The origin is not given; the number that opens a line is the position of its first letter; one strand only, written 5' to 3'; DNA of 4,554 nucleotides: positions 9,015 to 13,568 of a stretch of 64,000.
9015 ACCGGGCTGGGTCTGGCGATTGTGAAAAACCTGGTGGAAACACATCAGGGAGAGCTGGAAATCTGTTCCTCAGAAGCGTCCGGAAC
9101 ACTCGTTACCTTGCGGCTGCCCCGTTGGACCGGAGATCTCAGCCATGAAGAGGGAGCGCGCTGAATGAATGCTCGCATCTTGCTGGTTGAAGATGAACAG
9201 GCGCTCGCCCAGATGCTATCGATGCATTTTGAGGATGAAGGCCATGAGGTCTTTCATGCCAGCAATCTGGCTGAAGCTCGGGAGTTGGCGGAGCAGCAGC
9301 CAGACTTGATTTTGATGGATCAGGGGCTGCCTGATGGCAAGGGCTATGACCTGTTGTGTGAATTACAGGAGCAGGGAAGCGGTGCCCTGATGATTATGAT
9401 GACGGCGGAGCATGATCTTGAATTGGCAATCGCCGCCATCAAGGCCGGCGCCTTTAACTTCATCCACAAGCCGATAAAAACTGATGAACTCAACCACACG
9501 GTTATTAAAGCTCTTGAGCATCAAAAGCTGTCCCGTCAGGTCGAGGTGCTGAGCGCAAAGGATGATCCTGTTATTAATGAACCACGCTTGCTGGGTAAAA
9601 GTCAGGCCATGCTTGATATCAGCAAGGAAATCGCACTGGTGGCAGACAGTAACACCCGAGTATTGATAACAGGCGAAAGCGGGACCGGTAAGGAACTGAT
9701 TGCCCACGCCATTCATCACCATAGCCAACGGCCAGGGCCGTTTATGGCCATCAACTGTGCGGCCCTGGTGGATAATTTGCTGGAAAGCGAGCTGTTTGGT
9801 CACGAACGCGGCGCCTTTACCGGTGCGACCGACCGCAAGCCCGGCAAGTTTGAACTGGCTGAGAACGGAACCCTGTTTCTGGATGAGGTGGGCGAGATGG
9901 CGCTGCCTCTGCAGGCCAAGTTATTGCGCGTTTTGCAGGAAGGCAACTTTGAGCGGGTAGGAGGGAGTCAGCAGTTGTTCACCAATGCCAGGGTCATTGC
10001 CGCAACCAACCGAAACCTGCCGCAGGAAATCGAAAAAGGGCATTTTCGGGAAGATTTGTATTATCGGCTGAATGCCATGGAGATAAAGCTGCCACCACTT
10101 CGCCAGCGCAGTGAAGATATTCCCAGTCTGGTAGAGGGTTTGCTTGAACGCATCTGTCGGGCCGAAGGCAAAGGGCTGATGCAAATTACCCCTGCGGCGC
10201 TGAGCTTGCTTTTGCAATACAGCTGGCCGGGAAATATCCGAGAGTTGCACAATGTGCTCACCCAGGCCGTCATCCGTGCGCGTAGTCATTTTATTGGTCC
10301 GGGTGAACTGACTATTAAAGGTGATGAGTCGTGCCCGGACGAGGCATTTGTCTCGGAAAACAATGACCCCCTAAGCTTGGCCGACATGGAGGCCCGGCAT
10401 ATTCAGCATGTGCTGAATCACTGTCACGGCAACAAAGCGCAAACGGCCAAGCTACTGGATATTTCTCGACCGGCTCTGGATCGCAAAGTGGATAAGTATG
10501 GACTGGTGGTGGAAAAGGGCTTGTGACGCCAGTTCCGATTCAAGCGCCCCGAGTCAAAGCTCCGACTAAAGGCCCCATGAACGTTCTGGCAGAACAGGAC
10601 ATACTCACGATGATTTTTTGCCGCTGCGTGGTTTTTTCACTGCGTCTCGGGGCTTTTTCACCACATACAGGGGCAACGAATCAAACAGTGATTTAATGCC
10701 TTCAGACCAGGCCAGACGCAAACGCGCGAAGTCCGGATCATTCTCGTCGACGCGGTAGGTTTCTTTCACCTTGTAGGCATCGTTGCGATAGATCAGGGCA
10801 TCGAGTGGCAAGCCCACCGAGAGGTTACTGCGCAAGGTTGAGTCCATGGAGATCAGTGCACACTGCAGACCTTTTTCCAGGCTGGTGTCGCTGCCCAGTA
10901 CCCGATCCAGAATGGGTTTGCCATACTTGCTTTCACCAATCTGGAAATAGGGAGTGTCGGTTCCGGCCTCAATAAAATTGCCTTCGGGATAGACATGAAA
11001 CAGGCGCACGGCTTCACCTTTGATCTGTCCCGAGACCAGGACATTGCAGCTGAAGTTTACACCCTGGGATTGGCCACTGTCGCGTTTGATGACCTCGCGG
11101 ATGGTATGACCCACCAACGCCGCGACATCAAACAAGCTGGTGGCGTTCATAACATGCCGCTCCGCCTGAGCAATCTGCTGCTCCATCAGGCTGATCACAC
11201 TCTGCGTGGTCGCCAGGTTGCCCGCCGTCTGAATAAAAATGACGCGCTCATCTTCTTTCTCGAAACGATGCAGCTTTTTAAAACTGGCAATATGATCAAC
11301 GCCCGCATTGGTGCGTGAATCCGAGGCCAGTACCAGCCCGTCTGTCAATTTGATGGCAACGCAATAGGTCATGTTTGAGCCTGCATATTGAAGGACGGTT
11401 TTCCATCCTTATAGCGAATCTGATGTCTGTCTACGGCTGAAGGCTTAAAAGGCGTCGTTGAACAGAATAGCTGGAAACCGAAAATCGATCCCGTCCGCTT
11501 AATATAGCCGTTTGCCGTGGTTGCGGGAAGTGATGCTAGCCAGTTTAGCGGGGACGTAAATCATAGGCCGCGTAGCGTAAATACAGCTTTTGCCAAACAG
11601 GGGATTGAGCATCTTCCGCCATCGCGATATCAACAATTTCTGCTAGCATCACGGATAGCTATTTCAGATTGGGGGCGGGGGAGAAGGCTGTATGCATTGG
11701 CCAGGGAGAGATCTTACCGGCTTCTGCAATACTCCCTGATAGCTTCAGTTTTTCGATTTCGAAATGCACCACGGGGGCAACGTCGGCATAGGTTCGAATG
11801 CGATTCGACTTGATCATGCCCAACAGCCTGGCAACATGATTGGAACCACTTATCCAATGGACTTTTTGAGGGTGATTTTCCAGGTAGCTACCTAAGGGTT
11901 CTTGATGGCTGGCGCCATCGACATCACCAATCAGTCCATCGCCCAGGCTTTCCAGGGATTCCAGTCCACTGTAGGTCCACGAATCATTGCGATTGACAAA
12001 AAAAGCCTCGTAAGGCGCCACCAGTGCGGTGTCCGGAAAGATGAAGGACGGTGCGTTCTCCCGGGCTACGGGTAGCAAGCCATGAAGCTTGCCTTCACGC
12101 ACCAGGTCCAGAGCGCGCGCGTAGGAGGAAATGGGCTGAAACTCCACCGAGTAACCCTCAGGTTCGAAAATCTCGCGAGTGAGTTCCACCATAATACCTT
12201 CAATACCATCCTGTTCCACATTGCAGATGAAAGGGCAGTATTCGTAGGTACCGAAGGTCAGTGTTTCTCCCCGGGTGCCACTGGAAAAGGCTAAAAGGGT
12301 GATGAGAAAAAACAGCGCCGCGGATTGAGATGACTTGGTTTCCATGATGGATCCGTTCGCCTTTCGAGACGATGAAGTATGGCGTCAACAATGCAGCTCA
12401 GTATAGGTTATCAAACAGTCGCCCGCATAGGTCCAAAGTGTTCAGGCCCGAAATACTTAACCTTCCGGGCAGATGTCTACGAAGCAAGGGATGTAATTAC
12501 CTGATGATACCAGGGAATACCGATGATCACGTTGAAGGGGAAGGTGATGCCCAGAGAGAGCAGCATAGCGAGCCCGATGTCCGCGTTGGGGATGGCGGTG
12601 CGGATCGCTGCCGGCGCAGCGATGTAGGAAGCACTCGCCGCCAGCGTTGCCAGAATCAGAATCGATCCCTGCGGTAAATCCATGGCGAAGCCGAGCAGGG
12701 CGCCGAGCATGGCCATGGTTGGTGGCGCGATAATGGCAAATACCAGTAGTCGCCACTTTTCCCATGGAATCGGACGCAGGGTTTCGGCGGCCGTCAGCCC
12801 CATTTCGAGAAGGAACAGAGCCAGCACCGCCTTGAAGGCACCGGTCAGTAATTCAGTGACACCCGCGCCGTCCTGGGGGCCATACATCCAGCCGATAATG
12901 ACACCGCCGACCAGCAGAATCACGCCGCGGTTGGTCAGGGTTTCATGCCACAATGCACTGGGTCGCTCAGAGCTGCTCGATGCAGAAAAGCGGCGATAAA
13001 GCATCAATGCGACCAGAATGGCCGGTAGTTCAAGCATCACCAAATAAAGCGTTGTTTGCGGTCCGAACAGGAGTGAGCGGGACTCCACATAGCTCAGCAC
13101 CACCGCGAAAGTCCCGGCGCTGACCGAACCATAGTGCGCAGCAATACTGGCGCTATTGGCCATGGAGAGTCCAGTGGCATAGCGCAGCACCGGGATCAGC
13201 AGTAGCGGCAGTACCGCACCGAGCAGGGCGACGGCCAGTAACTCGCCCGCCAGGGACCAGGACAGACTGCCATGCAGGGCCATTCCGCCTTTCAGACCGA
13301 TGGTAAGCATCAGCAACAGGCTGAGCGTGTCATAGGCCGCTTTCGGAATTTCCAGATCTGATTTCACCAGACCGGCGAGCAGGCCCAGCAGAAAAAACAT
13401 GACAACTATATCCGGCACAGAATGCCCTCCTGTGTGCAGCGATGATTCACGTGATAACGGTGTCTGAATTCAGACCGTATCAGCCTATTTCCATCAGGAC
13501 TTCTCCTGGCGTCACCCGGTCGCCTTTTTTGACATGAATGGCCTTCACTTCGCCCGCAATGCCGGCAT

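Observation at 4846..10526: Probable sigma54 control of the RiPP operon by the adjacent GAF-kinase/NtrC-type activator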

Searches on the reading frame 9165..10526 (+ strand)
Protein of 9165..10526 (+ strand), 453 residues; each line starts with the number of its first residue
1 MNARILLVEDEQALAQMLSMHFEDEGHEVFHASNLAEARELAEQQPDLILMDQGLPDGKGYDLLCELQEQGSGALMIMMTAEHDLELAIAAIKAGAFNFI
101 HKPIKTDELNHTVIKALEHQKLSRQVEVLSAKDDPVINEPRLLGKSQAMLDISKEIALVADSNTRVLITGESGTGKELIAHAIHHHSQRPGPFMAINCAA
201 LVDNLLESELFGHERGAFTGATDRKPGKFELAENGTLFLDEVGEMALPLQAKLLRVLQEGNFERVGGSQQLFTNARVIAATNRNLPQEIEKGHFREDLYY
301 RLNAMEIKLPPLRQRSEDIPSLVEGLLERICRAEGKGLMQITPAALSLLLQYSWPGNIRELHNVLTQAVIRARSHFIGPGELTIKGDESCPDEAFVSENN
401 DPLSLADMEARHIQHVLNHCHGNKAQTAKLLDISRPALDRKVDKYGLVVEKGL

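Call 3: search_protein_families(library=pfam, proteins=[window:9165-10526:+], max_evalue=0.01)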
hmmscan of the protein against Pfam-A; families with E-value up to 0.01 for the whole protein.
window:9165-10526:+ (453 aa): 11 families
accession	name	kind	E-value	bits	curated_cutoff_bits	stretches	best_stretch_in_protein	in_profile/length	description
PF00158.32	Sigma54_activat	-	4.7e-69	231.8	20.2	1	142-307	1-167/168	Sigma-54 interaction domain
PF00072.30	Response_reg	-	6.1e-24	84.8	30.2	1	5-113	1-110/111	Response regulator receiver domain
PF14532.12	Sigma54_activ_2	-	1.6e-23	83.9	25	1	143-312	1-138/138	Sigma-54 interaction domain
PF25601.1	AAA_lid_14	-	1.1e-19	70.5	27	1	313-383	1-71/87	AAA+ ATPase lid domain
PF02954.25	HTH_8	-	4.4e-13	49.2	22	1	404-445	1-42/42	Bacterial regulatory protein, Fis family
PF00004.35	AAA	-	1.7e-06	29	21.2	1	166-291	1-116/131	ATPase family associated with various cellular activities (AAA)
PF01078.27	Mg_chelatase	-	4.2e-06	26.8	20.3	1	220-282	93-157/207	Magnesium chelatase, subunit ChlI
PF07728.20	AAA_5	-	8e-06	26.3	22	1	166-284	2-124/139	AAA domain (dynein-related subfamily)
PF20720.3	nSTAND3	-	3.6e-05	23.9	27.2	0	159-186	13-40/155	Novel STAND NTPase 3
PF07724.20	AAA_2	-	0.00031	21.2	27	1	165-293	5-135/166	AAA domain (Cdc48 subfamily)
PF13245.12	AAA_19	-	0.0014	19.3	25.1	0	162-272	10-130/134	AAA domain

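Call 33: list_cluster_members(proteins=[P0001, window:9165-10523:+, window:7803-9161:+])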
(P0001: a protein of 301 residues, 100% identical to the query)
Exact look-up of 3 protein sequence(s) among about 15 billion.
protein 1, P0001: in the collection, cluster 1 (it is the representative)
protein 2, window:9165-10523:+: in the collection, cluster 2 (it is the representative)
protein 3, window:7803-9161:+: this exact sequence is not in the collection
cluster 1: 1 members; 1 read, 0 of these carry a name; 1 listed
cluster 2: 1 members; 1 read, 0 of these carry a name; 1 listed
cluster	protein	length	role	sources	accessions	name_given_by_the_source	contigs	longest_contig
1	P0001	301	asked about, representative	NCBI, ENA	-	-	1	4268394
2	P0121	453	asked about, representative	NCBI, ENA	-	-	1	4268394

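Call 46: search_protein_families(library=ncbifam, proteins=[window:9165-10526:+], max_evalue=0.001)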
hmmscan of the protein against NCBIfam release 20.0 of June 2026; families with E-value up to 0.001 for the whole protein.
window:9165-10526:+ (453 aa): 109 families (the best 25 are shown)
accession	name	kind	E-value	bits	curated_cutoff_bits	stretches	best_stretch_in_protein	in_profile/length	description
NF008469.0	PRK11361.1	equivalog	2.3e-130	435.4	714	1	3-447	5-456/461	acetoacetate metabolism transcriptional regulator AtoC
TIGR01818.1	ntrC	equivalog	3.2e-114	382.3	558.6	1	5-374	1-369/463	nitrogen regulation protein NR(I)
TIGR02915.1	PEP_resp_reg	equivalog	1.7e-111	373.2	502.6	1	5-447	1-444/445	PEP-CTERM-box response regulator transcription factor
TIGR01817.1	nifA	equivalog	3.2e-107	359.5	528.85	1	95-412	147-468/534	nif-specific transcriptional activator NifA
NF041552.1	TF_PrdR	equivalog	8.1e-107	357.9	795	1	123-446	248-577/577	sigma-54 dependent transcriptional regulator PrdR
NF041946.1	LuxO_transreg_Vib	equivalog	3e-104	349.4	800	1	7-372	1-366/463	quorum-sensing sigma-54 dependent transcriptional regulator LuxO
NF007689.0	PRK10365.1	equivalog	7.5e-101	338.1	760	1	3-442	6-439/441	sigma-54-dependent response regulator transcription factor ZraR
NF003451.0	PRK05022.1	equivalog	1.9e-100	337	476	1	110-447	161-510/512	nitric oxide reductase transcriptional regulator NorR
NF051870.1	NAssimRespRegNtrX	equivalog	1e-99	334.5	600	1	4-446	3-451/452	nitrogen assimilation response regulator NtrX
NF011695.0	PRK15115.1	equivalog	1e-95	321.1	763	1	2-433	6-424/445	two-component system response regulator GlrR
NF008176.1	PRK10923.1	equivalog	2.1e-94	316.7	620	1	4-368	5-367/469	nitrogen regulation protein NR(I)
NF050807.1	TransRegFlbDCaul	equivalog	2.5e-93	313.4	750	1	24-445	22-438/454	sigma-54-dependent transcriptional regulator FlbD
NF038308.1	RNA_repair_RtcR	equivalog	2.9e-91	306.9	650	1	81-445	119-516/530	RNA repair transcriptional activator RtcR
NF049963.1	RespRegFlgRCampy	domain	5.5e-85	285.8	750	1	5-447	3-429/429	fla regulon two-component system response regulator FlgR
TIGR02974.1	phageshock_pspF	equivalog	1.4e-83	280.9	443.55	1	142-373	1-234/336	phage shock protein operon transcriptional activator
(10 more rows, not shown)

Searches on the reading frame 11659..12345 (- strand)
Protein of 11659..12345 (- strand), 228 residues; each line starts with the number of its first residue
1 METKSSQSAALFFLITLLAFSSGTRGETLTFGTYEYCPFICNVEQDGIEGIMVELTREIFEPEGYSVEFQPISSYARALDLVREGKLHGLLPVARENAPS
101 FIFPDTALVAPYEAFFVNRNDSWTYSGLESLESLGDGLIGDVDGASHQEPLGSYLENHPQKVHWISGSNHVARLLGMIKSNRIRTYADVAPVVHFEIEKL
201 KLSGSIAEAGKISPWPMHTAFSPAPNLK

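Call 3: search_protein_families(library=pfam, proteins=[window:11659-12345:-], max_evalue=0.01)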
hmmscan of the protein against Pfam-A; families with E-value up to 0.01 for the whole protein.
window:11659-12345:- (228 aa): 1 family
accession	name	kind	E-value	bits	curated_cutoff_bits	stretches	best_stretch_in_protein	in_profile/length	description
PF00497.25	SBP_bac_3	-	0.0047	17.1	26.4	1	32-87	4-59/132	Bacterial extracellular solute-binding proteins, family 3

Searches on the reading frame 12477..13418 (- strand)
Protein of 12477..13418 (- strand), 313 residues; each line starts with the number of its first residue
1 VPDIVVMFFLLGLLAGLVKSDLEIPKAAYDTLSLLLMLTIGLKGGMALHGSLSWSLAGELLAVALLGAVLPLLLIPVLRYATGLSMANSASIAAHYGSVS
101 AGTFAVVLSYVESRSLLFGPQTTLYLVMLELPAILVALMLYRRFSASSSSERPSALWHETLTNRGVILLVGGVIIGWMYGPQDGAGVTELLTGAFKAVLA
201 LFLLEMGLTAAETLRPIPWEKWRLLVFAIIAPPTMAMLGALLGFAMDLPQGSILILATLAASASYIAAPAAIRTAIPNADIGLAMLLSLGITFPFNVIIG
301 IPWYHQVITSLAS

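Call 66: search_protein_families(library=pfam, proteins=[window:12477-13418:-], max_evalue=0.00001)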
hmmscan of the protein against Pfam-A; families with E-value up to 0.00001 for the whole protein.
window:12477-13418:- (313 aa): 1 family
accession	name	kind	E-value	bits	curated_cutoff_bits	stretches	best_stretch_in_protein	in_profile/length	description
PF05982.17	Sbt_1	-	6.9e-108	361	27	1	5-308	2-307/308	Na+-dependent bicarbonate transporter superfamily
